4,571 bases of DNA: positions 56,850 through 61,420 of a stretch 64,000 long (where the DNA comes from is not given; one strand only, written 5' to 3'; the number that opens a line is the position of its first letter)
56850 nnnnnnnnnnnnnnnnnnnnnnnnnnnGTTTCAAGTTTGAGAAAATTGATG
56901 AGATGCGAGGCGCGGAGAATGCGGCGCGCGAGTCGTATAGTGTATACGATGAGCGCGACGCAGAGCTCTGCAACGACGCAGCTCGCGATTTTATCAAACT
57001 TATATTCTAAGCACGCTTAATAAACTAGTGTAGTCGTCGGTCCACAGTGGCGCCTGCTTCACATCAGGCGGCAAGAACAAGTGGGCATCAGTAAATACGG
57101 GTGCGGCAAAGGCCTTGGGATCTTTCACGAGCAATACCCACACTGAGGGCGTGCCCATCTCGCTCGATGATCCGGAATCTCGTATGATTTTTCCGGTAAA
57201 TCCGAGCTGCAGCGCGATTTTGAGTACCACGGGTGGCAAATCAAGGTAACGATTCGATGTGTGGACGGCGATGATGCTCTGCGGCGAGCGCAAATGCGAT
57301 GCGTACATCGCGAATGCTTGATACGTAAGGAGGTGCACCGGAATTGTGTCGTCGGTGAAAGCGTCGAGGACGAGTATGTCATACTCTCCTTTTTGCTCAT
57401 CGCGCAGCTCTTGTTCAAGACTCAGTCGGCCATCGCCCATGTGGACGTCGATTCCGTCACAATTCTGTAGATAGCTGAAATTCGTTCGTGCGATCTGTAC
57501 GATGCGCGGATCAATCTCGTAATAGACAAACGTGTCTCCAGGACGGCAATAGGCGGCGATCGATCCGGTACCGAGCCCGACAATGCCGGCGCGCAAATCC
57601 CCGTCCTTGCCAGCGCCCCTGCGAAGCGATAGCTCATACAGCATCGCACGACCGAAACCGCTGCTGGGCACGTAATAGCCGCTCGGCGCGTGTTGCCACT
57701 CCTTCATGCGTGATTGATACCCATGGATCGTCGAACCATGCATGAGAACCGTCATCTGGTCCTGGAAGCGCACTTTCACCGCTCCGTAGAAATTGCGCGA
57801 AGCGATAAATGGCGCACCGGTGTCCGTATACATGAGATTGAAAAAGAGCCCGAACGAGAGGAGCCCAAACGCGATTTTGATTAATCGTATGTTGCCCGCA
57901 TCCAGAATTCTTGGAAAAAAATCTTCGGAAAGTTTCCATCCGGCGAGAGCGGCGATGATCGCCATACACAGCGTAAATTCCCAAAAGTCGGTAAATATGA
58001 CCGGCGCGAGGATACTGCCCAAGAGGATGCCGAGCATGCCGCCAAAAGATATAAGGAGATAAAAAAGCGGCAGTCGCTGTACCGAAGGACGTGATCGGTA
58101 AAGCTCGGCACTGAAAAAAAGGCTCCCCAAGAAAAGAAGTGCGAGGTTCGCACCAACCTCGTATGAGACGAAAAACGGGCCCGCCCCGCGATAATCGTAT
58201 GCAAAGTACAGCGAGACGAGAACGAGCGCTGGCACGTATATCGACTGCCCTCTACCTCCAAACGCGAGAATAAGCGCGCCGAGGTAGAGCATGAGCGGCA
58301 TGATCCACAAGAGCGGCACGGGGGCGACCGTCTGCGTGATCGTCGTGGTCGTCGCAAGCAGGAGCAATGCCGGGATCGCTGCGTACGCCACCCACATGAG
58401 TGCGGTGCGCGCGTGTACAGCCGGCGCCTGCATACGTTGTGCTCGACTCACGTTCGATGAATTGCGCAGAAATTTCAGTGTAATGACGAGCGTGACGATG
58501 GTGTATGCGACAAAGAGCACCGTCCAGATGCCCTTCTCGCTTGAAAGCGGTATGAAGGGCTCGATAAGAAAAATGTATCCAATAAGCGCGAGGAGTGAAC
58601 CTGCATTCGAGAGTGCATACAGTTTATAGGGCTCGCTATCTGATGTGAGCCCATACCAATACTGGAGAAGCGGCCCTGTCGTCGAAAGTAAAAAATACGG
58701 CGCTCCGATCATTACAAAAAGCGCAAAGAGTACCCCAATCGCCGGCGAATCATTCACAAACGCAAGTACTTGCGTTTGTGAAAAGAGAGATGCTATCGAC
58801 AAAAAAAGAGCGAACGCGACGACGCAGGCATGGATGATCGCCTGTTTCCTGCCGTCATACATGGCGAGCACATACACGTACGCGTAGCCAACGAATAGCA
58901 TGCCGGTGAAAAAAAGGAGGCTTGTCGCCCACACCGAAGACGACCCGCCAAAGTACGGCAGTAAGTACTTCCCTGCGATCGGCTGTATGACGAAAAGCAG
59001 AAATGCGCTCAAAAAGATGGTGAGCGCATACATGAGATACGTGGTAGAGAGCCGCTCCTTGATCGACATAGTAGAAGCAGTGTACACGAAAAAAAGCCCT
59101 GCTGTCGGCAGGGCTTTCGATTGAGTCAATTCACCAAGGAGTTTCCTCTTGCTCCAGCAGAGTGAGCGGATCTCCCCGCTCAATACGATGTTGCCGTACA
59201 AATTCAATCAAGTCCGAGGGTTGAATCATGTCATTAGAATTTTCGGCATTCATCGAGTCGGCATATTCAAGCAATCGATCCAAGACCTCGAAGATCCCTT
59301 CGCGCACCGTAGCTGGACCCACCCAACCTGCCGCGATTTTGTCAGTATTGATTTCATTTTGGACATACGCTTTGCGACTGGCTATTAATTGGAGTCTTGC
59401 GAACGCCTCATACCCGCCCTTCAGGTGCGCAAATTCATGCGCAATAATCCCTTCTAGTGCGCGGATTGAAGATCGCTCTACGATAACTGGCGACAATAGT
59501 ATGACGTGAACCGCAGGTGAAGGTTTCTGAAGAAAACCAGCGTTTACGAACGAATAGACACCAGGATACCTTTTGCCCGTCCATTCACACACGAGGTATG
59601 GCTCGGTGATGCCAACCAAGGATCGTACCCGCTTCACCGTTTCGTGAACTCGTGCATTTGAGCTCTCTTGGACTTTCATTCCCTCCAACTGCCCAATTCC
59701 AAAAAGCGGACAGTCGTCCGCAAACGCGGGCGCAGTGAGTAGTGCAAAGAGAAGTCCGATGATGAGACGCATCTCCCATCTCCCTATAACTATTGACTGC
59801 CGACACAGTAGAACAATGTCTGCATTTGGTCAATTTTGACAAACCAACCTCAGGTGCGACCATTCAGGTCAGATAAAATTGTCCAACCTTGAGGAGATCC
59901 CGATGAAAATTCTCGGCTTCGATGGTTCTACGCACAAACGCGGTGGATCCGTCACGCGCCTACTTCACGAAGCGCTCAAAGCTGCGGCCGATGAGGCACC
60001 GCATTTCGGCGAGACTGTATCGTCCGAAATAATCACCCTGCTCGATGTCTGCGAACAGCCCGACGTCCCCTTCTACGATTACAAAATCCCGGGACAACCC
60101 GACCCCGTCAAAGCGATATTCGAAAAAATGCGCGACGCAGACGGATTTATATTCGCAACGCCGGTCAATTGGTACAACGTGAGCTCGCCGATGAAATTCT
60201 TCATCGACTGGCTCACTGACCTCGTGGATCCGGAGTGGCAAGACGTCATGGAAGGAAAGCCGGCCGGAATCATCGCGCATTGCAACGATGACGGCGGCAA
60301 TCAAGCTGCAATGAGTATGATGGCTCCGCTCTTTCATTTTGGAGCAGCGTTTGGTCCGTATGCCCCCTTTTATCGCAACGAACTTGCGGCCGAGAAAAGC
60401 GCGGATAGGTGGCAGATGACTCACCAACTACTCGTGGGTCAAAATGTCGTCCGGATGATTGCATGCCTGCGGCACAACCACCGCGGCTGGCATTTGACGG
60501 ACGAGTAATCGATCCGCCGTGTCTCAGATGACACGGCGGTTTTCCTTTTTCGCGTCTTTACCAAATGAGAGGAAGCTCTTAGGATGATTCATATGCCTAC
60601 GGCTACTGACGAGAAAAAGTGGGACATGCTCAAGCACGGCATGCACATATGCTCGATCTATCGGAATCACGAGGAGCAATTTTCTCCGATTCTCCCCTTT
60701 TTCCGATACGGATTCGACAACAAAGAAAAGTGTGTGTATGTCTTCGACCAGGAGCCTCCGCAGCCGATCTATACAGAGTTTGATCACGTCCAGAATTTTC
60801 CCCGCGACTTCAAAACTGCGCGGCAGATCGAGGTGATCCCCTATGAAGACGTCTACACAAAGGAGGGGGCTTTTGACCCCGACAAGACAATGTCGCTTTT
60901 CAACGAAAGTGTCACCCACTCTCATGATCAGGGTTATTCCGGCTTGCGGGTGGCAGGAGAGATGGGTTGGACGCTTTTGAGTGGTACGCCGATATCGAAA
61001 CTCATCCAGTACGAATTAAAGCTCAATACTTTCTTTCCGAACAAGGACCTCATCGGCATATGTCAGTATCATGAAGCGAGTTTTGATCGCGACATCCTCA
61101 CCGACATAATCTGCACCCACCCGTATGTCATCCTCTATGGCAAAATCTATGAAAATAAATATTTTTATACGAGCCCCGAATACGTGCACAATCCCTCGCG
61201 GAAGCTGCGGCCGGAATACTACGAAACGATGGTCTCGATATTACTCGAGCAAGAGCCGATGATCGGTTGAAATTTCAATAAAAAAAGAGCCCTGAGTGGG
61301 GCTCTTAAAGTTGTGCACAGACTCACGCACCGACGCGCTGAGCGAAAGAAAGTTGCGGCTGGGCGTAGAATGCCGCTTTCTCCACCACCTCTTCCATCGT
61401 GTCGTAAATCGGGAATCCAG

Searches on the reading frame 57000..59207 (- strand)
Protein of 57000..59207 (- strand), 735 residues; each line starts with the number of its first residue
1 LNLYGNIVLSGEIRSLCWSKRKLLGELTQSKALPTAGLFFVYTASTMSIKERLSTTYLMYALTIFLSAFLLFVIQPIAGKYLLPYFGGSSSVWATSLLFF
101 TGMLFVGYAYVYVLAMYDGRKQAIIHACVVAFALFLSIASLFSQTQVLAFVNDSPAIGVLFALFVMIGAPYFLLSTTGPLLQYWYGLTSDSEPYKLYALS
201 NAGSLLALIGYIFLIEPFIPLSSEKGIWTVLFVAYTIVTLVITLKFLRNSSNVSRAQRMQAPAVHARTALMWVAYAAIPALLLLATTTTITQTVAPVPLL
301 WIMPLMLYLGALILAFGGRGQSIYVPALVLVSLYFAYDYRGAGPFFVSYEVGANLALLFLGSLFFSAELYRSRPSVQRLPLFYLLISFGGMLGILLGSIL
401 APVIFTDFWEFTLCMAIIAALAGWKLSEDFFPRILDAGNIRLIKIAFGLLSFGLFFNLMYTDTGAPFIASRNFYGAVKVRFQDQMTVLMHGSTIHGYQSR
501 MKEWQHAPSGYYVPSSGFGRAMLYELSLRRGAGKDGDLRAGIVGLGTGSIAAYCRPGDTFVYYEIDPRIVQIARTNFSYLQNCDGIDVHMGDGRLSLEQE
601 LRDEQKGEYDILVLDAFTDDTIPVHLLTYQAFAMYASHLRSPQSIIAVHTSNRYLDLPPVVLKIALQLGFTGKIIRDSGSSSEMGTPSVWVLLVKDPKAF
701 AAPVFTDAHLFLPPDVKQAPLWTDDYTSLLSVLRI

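Call 9: search_protein_families(library=pfam, proteins=[window:57000-59207:-], max_evalue=0.01)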
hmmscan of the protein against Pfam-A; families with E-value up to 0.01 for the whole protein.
window:57000-59207:- (735 aa): 0 families

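Call 89: search_solved_structures(query=window:57000-59207:-, max_evalue=1)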
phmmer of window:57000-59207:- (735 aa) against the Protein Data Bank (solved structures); distinct sequences matched with E-value up to 1: 1.
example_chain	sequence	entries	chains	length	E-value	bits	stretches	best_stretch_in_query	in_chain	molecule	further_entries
5lhm_A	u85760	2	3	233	0.094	14.5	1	537-618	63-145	Putative O-methyltransferase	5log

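Call 90: search_protein_families(library=pfam, proteins=[window:57000-59207:-], max_evalue=5)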
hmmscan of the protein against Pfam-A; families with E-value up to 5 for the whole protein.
window:57000-59207:- (735 aa): 1 family
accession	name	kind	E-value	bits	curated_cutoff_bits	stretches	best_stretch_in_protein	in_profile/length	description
PF01596.23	Methyltransf_3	-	0.03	14.1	22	1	561-619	73-131/204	O-methyltransferase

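Call 91: search_protein_families(library=ncbifam, proteins=[window:57000-59207:-], max_evalue=5)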
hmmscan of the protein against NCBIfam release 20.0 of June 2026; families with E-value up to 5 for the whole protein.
window:57000-59207:- (735 aa): 2 families
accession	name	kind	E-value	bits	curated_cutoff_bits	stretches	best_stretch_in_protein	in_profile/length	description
NF037959.1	MFS_SpdSyn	subfamily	2.9e-11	42.8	40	1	556-640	298-376/480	fused MFS/spermidine synthase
NF003380.0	PRK04457.1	equivalog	1.7e-09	37.1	304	1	542-637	75-168/265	polyamine aminopropyltransferase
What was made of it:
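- Tried and rejected: I rejected this because it matches fused MFS/spermidine synthase (NF037959, 42.8 bits, call 91).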

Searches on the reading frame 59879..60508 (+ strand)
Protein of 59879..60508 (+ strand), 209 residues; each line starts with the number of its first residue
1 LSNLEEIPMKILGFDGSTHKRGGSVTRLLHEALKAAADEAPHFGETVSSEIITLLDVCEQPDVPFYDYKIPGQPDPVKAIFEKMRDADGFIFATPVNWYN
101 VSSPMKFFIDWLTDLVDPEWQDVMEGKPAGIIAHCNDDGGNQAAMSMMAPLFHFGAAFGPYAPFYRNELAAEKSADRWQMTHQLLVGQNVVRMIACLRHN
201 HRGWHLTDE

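Call 70: search_protein_families(library=pfam, proteins=[window:59879-60508:+], max_evalue=0.001)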
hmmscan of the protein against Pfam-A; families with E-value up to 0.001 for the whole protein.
window:59879-60508:+ (209 aa): 2 families
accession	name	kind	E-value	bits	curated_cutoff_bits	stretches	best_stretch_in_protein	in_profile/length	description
PF03358.20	FMN_red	-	2.8e-24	85.9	24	1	9-158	1-139/152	NADPH-dependent FMN reductase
PF02525.22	Flavodoxin_2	-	1e-08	35.6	27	1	9-153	1-159/198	Flavodoxin-like fold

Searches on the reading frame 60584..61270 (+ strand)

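Call 70: search_protein_families(library=pfam, proteins=[window:60584-61270:+], max_evalue=0.001)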
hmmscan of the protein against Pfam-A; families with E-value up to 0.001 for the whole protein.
window:60584-61270:+ (228 aa): 1 family
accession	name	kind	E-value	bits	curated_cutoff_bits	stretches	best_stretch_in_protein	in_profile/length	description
PF14417.12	MEDS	-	1.5e-38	132.6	29.8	1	21-180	2-161/161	MEDS: MEthanogen/methylotroph, DcmR Sensory domain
